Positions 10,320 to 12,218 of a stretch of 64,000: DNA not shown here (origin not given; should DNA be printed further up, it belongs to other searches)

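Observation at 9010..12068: Uncharacterised three-gene module: PseG-like + SpsF-like cytidylyltransferase + radical-SAM/SPASM enzyme fused to a nucleotidyltransferase-like domain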

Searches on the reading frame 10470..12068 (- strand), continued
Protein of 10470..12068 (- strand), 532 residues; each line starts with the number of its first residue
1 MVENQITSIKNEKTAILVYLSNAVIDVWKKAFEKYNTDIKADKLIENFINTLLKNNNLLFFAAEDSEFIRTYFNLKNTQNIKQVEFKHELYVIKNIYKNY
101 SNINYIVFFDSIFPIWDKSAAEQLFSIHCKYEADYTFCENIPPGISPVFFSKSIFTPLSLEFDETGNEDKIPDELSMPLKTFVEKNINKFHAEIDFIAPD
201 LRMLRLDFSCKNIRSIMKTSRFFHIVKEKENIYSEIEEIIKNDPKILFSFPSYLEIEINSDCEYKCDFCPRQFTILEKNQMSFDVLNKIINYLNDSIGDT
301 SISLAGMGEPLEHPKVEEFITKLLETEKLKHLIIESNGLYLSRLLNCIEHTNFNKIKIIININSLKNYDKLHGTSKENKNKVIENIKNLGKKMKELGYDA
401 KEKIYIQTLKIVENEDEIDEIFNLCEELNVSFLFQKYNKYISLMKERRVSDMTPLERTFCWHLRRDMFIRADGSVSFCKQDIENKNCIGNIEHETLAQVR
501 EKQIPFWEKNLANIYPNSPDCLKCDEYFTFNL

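Call 34: predict_structure(alignment_id=A4)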
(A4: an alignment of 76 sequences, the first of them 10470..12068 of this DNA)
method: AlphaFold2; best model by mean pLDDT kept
length: 532 residues; sequences in the alignment: 76
mean_pLDDT: 94.3   pTM: 0.91
mean pLDDT of the five models: 94.3, 93.7, 93.7, 93.7, 93.1
residues with pLDDT >= 90: 458; 70-90: 63; 50-70: 8; < 50: 3
segments of 3 or more residues with pLDDT < 50: 1-3
pLDDT, mean of each block of 10 residues (from residue 1): 69 96 97 93 95 93 94 81 96 98 98 97 97 97 98 96 86 96 97 97 95 97 91 96 95 97 96 95 98 96 97 98 98 98 97 98 98 98 98 98 97 97 98 93 91 78 91 95 94 97 95 91 79 72
secondary structure, 60 per line:
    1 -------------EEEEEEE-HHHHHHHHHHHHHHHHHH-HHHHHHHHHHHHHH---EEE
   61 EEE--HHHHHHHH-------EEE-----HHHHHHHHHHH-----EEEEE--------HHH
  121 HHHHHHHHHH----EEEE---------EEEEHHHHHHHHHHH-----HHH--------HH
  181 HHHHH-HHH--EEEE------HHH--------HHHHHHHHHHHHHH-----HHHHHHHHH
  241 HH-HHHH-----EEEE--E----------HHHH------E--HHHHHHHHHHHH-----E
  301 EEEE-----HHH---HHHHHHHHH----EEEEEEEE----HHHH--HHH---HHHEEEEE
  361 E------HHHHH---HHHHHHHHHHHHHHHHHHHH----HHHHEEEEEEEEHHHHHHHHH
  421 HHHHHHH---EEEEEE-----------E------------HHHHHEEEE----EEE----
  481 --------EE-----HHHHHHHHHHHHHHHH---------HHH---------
elements in order: E14-20 H22-39 H41-54 E58-63 H66-73 E81-83 H89-99 E105-109 H118-130 E135-138 E148-151 H152-162 H179-185 E192-195 H213-226 H232-242 H244-247 E253-256 H270-273 H283-294 E300-304 H316-324 E329-336 H341-344 E356-361 H368-372 H376-395 H400-403 E404-411 H412-427 E431-436 H461-465 E466-469 E474-476 H496-511

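Call 35: list_cluster_members(proteins=[P0086, P0087, P0084, P0085, P0088, P0076, P0001])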
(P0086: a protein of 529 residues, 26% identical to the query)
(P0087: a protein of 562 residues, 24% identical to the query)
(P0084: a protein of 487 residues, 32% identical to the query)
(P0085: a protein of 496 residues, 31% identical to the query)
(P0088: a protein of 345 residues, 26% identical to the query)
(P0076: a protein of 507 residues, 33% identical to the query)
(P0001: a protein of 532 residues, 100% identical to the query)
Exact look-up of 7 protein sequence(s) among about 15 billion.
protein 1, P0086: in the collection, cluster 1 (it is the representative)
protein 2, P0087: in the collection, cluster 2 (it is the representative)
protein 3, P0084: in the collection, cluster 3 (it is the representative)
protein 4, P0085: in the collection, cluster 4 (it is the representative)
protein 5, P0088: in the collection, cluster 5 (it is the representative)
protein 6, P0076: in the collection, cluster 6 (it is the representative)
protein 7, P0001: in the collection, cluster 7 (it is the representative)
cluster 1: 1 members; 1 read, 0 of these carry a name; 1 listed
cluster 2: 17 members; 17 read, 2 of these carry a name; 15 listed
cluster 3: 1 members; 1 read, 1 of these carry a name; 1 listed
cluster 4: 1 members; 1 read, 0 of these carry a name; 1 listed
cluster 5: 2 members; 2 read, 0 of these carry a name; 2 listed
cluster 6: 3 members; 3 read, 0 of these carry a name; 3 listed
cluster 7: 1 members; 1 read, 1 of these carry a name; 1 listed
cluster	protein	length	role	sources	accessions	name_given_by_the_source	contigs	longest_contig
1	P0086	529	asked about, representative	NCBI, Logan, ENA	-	-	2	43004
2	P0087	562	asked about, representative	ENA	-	-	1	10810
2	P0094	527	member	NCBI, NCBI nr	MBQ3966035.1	MAG: spiro-SPASM protein [Treponema sp.] | spiro-SPASM protein [Treponema sp.]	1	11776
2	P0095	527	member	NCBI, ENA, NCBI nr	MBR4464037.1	MAG: spiro-SPASM protein [Treponema sp.] | spiro-SPASM protein [Treponema sp.]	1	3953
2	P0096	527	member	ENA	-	-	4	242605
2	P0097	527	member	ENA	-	-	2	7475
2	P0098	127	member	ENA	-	-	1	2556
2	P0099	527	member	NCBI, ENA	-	-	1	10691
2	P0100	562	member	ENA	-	-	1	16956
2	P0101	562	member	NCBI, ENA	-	-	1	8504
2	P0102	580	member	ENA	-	-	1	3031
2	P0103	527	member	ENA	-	-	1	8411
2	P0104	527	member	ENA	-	-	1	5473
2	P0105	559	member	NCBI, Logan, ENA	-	-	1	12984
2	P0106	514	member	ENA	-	-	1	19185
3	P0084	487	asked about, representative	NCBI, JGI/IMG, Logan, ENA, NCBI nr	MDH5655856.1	MAG: spiro-SPASM protein [Spirochaetia bacterium] | spiro-SPASM protein [Spirochaetia bacterium]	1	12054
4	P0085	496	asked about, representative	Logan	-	-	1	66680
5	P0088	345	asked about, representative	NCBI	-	-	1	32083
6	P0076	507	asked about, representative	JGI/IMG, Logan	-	-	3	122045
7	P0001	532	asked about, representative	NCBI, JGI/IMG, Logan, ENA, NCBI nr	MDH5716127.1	MAG: spiro-SPASM protein [Spirochaetia bacterium] | spiro-SPASM protein [Spirochaetia bacterium]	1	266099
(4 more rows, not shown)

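Call 37: find_encoding_contigs(protein=P0087, flank=8000, max_places=4)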
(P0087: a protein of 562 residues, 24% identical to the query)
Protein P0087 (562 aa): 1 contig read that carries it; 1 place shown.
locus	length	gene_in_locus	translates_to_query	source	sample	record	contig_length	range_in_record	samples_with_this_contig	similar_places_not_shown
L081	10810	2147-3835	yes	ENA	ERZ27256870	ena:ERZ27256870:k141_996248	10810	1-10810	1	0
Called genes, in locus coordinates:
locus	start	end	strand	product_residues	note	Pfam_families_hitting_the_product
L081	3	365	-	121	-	?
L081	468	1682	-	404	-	PF13742:tRNA_anti_2, PF01336:tRNA_anti-codon, PF02601:Exonuc_VII_L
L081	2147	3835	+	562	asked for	PF13186:SPASM (weak)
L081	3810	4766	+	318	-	-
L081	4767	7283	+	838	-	PF02348:CTP_transf_3, PF12804:NTP_transf_3 (weak), PF13489:Methyltransf_23, PF08241:Methyltransf_11, PF08242:Methyltransf_12, PF13649:Methyltransf_25, PF13847:Methyltransf_31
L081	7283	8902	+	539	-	PF22660:RS_preATP-grasp-like, PF02655:ATP-grasp_3, PF13535:ATP-grasp_4, PF18603:LAL_C2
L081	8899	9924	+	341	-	PF07833:Cu_amine_oxidN1, PF01520:Amidase_3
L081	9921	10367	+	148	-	-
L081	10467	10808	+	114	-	?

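Call 38: find_encoding_contigs(protein=P0086, flank=8000, max_places=3)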
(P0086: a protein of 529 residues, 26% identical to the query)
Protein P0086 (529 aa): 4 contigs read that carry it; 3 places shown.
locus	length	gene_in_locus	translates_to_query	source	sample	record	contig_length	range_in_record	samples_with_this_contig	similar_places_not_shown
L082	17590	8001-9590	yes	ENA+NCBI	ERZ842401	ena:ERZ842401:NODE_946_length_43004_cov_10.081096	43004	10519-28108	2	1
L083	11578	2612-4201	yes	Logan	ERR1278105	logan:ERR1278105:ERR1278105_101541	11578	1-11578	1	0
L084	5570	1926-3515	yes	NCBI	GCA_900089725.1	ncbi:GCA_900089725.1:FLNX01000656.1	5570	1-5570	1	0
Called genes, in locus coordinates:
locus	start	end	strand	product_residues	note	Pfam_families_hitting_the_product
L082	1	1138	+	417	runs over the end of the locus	PF00465:Fe-ADH, PF13685:Fe-ADH_2 (weak), PF25137:ADH_Fe_C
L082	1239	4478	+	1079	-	PF08495:FIST, PF10442:FIST_C, PF00512:HisKA, PF02518:HATPase_c, PF00072:Response_reg, PF01627:Hpt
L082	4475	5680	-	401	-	PF13742:tRNA_anti_2, PF01336:tRNA_anti-codon, PF02601:Exonuc_VII_L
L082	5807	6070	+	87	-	-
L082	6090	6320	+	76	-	PF00072:Response_reg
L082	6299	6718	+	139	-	PF00486:Trans_reg_C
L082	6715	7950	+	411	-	PF00512:HisKA, PF02518:HATPase_c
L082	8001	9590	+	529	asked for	PF13186:SPASM (weak)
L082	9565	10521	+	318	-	-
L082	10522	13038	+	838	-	PF02348:CTP_transf_3, PF12804:NTP_transf_3, PF13489:Methyltransf_23, PF08241:Methyltransf_11, PF08242:Methyltransf_12, PF13649:Methyltransf_25, PF13847:Methyltransf_31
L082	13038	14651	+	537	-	PF02655:ATP-grasp_3, PF13535:ATP-grasp_4, PF18603:LAL_C2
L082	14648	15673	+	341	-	PF07833:Cu_amine_oxidN1, PF01520:Amidase_3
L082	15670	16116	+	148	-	-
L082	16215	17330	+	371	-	PF04620:FlaA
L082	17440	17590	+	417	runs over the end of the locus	PF21033:RMD1-3 (faint), PF04607:RelA_SpoT, PF13181:TPR_8 (faint), PF13432:TPR_16 (faint), PF07719:TPR_2 (faint), PF00515:TPR_1 (weak), PF13414:TPR_11 (weak), PF00515:TPR_1 (weak), +4 more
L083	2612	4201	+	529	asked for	PF13186:SPASM (weak)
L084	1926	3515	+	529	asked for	PF13186:SPASM (weak)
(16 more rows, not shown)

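Call 56: find_homologous_proteins(query=A7, max_evalue=0.00001)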
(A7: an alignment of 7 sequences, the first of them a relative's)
Query A7 (7 sequences) (529 aa, profile of the alignment): 777 proteins with E <= 0.00001 among 8000 candidates; the best 120 are listed.
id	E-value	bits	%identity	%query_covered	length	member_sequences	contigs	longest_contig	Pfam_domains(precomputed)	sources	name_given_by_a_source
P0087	3.6e-205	701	78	100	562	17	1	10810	PF13186.12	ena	-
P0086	4.5e-196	671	100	100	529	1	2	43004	PF13186.12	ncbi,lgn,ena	-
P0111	1.4e-176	606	73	100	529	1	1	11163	PF13186.12,PF04055.28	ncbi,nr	ncbi:MAG: spiro-SPASM protein [Treponema sp.]|nr:spiro-SPASM protein [Treponema sp.]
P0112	4.7e-165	568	70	100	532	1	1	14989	PF13186.12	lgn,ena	-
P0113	8.0e-164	564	67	100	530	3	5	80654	PF13186.12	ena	-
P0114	4.5e-160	552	67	100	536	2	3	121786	PF13186.12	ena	-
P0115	2.6e-156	539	65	100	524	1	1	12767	PF13186.12,PF04055.28,PF12804.14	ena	-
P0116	1.1e-154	534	66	100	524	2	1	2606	PF13186.12,PF12804.14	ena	-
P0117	7.7e-152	525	66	100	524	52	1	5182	PF13186.12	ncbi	-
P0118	8.1e-146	505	64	100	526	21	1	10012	PF04055.28,PF12804.14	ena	-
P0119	1.0e-145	505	53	100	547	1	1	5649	PF04055.28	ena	-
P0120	3.5e-144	499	54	100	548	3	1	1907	PF04055.28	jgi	jgi:spiro-SPASM protein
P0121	5.5e-143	496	53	100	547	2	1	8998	PF13186.12,PF04055.28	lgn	-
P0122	1.0e-137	478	54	99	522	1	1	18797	PF13186.12,PF04055.28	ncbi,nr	ncbi:MAG: spiro-SPASM protein [Treponema sp.]|nr:spiro-SPASM protein [Candidatus Treponema equifaeca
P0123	2.2e-137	477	56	98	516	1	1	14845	PF13186.12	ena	-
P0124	3.2e-135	470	54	97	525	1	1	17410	PF13186.12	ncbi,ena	-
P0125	3.3e-135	470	54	99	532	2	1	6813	PF13186.12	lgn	-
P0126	4.4e-135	469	49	99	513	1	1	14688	PF13186.12,PF04055.28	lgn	-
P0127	8.2e-135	469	51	100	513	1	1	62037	PF13186.12,PF04055.28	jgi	jgi:spiro-SPASM protein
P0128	1.3e-134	468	51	100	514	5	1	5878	PF13186.12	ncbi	-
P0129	3.4e-134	467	50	97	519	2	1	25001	PF13186.12,PF04055.28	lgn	-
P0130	4.6e-134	466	51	99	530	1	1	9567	PF13186.12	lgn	-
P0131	7.1e-133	462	48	99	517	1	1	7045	PF13186.12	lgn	-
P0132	1.3e-132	461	52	99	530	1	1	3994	PF13186.12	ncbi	-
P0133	1.8e-132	461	47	99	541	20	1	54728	PF13186.12,PF04055.28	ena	-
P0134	2.5e-132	460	72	74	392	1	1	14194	PF13186.12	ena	-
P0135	4.8e-132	459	48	99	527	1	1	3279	PF13186.12,PF04055.28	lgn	-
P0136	4.9e-132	459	50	97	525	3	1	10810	PF13186.12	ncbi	-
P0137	9.1e-131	455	50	99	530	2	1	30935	PF13186.12,PF04055.28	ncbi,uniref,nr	ncbi:spiro-SPASM protein [Treponema zioleckii]|uniref:spiro-SPASM protein n=1 Tax=Treponema ziolecki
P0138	1.3e-130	455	48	99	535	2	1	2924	PF04055.28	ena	-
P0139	1.7e-130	454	49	99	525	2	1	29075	PF13186.12,PF04055.28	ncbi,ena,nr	ncbi:MAG: spiro-SPASM protein [Treponema sp.]|nr:spiro-SPASM protein [Treponema sp.]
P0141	6.7e-130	452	43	100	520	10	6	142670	PF13186.12,PF04055.28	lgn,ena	-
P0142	9.3e-130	452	51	100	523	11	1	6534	PF13186.12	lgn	-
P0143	1.3e-129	451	48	100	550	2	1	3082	PF13186.12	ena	-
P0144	2.2e-129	451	48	100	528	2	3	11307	PF13186.12,PF04055.28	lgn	-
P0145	2.5e-129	450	48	99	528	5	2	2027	PF13186.12,PF04055.28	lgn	-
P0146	3.3e-129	450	49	99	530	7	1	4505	PF04055.28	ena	-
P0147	6.3e-129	449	52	100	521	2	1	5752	PF13186.12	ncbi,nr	ncbi:MAG: spiro-SPASM protein [Treponema sp.]|nr:spiro-SPASM protein [Treponema sp.]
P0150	1.0e-128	448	48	99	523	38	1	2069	PF13186.12,PF04055.28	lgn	-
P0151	1.0e-128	448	46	99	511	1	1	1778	PF13186.12,PF04055.28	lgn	-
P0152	1.8e-128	448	43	100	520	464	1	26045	PF13186.12,PF04055.28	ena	-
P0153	5.0e-128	446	49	100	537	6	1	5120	PF13186.12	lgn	-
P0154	8.4e-128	445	49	99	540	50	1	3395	PF04055.28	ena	-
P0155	1.5e-127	445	50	100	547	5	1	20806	PF13186.12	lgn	-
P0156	2.2e-127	444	46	100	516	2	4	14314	PF13186.12,PF04055.28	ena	-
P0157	4.4e-127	443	47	100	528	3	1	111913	PF04055.28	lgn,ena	-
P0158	5.3e-127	443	49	99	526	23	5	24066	PF13186.12,PF04055.28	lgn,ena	-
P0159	6.4e-127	443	46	100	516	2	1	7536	PF13186.12,PF04055.28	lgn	-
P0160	7.1e-127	442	46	100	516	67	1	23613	PF13186.12,PF04055.28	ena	-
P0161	7.5e-127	442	49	100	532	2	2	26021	PF13186.12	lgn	-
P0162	8.3e-127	442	49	99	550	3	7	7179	PF04055.28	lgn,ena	-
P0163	9.4e-127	442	48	99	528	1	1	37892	PF13186.12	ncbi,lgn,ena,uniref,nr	ncbi:spiro-SPASM protein [uncultured Treponema sp.]|uniref:spiro-SPASM protein n=1 Tax=uncultured Tr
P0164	2.0e-126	441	48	100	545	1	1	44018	PF13186.12,PF04055.28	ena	-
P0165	2.2e-126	441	45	99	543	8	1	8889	PF13186.12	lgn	-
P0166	2.5e-126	441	48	100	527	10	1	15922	PF13186.12,PF04055.28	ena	-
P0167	4.7e-126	440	47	100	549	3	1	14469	PF13186.12,PF04055.28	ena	-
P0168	6.8e-126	439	48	99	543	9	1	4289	PF13186.12,PF04055.28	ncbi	-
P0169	7.9e-126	439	49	99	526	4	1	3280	PF13186.12,PF04055.28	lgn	-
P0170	1.7e-125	438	46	100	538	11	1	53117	PF13186.12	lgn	-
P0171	1.7e-125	438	45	99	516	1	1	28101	PF13186.12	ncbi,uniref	ncbi:spiro-SPASM protein [Treponema sp.]|uniref:spiro-SPASM protein n=1 Tax=Treponema sp. TaxID=166 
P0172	2.3e-125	437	45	100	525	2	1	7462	PF13186.12,PF04055.28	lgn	-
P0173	3.4e-125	437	45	100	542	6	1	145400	PF13186.12,PF04055.28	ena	-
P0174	3.9e-125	437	51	99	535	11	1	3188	PF04055.28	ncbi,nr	ncbi:MAG: spiro-SPASM protein [Treponema sp.]|nr:spiro-SPASM protein [Treponema sp.]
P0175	4.0e-125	437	47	100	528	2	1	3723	PF13186.12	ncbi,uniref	ncbi:spiro-SPASM protein [Treponema sp.]|uniref:spiro-SPASM protein n=1 Tax=Treponema sp. TaxID=166 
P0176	4.2e-125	437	44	99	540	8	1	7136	PF13186.12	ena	-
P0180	5.9e-125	436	46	100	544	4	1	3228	PF13186.12,PF04055.28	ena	-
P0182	8.5e-125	436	48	99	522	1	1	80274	PF04055.28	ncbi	-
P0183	8.6e-125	436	49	99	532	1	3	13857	PF13186.12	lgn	-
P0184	1.6e-124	435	49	99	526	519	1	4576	PF13186.12,PF04055.28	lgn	-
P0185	1.6e-124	435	47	100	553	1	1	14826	PF04055.28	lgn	-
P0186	1.7e-124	435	47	99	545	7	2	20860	PF04055.28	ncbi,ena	-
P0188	2.0e-124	434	48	99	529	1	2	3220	PF13186.12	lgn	-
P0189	2.7e-124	434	47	100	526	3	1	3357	PF13186.12,PF12804.14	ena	-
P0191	4.0e-124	433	53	98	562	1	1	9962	PF13186.12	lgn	-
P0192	4.5e-124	433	45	99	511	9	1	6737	PF13186.12,PF04055.28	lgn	-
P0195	8.7e-124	432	48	100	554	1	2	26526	PF13186.12,PF12804.14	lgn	-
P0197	1.0e-123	432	47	100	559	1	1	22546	PF13186.12,PF04055.28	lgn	-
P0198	1.0e-123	432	47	99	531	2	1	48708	PF13186.12,PF04055.28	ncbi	-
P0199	1.0e-123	432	46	100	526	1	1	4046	PF13186.12,PF04055.28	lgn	-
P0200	1.8e-123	431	46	99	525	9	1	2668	PF04055.28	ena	-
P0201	2.0e-123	431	49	99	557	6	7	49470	PF04055.28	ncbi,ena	-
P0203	3.3e-123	430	44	100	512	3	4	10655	PF13186.12,PF04055.28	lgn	-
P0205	7.5e-123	429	48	99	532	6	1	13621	PF13186.12,PF04055.28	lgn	-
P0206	9.3e-123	429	46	83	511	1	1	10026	PF13186.12,PF04055.28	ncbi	-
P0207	1.2e-122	428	41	100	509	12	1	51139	PF13186.12,PF04055.28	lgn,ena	-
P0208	1.2e-122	428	46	100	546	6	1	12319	PF13186.12,PF04055.28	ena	-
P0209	1.3e-122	428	46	97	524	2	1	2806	PF13186.12,PF04055.28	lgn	-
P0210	1.3e-122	428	45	100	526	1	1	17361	PF13186.12,PF04055.28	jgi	jgi:spiro-SPASM protein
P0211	1.4e-122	428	46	100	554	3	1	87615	PF13186.12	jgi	jgi:spiro-SPASM protein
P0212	1.4e-122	428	47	99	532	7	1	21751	PF13186.12,PF04055.28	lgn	-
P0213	2.3e-122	428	46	99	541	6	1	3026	PF13186.12,PF04055.28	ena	-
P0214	2.8e-122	427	44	100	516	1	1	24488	PF13186.12,PF04055.28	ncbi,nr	ncbi:MAG: spiro-SPASM protein [Spirochaetales bacterium]|nr:spiro-SPASM protein [Spirochaetales bact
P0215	2.9e-122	427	46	100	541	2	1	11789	PF13186.12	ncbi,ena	-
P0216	3.4e-122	427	44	99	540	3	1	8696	PF13186.12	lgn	-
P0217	3.9e-122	427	49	99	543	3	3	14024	PF13186.12,PF04055.28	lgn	-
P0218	4.4e-122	427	41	100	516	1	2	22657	PF13186.12,PF04055.28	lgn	-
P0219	6.4e-122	426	43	99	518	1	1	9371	PF13186.12,PF04055.28,PF12804.14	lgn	-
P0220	9.4e-122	425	44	100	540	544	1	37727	PF13186.12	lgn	-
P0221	1.1e-121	425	48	99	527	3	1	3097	PF13186.12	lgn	-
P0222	1.3e-121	425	41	100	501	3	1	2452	PF13186.12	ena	-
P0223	1.4e-121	425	41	100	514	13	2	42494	PF13186.12,PF04055.28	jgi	-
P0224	1.5e-121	425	40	100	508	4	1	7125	PF13186.12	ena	-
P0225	1.9e-121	424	43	100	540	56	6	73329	PF13186.12,PF04055.28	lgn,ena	-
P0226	2.3e-121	424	43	100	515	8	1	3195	PF13186.12,PF04055.28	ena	-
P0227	2.4e-121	424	42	100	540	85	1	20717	PF13186.12,PF04055.28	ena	-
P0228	3.2e-121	424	48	99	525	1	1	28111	PF13186.12,PF04055.28,PF12804.14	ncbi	-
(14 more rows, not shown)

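Call 58: find_encoding_contigs(protein=P0141, flank=9000, max_places=1)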
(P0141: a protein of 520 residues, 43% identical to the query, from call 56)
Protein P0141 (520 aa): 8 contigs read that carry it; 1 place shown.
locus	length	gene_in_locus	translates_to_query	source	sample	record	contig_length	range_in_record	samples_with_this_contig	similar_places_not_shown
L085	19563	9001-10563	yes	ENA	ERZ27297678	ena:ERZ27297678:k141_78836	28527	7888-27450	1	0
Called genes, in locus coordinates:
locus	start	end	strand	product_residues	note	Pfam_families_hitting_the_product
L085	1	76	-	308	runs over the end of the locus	-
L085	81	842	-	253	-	PF00149:Metallophos, PF12850:Metallophos_2 (faint)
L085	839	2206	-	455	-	PF00515:TPR_1 (faint), PF07719:TPR_2 (faint), PF12895:ANAPC3 (faint), PF13424:TPR_12 (faint), PF13181:TPR_8 (weak), PF13414:TPR_11 (weak), PF14559:TPR_19, PF04471:Mrr_cat, +6 more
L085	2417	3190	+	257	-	PF07719:TPR_2 (faint), PF13176:TPR_7 (faint), PF13428:TPR_14 (faint), PF14559:TPR_19 (faint), PF13424:TPR_12 (faint), PF00515:TPR_1 (weak), PF13181:TPR_8 (faint), PF13432:TPR_16, +3 more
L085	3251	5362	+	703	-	PF12895:ANAPC3 (faint), PF07719:TPR_2 (faint), PF13176:TPR_7 (faint), PF13181:TPR_8 (faint), PF13374:TPR_10 (faint), PF13424:TPR_12, PF00515:TPR_1 (weak), PF14559:TPR_19, +7 more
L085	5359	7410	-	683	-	PF02518:HATPase_c, PF13589:HATPase_c_3, PF01119:DNA_mis_repair, PF08676:MutL_C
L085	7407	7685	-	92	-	PF02609:Exonuc_VII_S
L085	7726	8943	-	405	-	PF13742:tRNA_anti_2, PF01336:tRNA_anti-codon, PF02601:Exonuc_VII_L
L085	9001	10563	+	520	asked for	PF04055:Radical_SAM, PF13186:SPASM (weak)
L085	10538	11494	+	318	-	-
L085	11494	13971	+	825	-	PF02348:CTP_transf_3, PF13489:Methyltransf_23, PF08241:Methyltransf_11, PF08242:Methyltransf_12, PF13649:Methyltransf_25, PF13847:Methyltransf_31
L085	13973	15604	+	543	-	PF22660:RS_preATP-grasp-like (weak), PF01071:GARS_A, PF02655:ATP-grasp_3, PF02786:CPSase_L_D2 (weak), PF07478:Dala_Dala_lig_C, PF13535:ATP-grasp_4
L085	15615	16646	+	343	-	PF07833:Cu_amine_oxidN1 (faint), PF01520:Amidase_3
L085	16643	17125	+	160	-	-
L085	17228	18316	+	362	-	PF04620:FlaA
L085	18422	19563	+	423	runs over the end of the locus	PF04607:RelA_SpoT, PF13181:TPR_8 (faint), PF00515:TPR_1 (faint), PF07719:TPR_2 (faint), PF25575:TPR_BSK1_C (faint), PF13424:TPR_12 (faint)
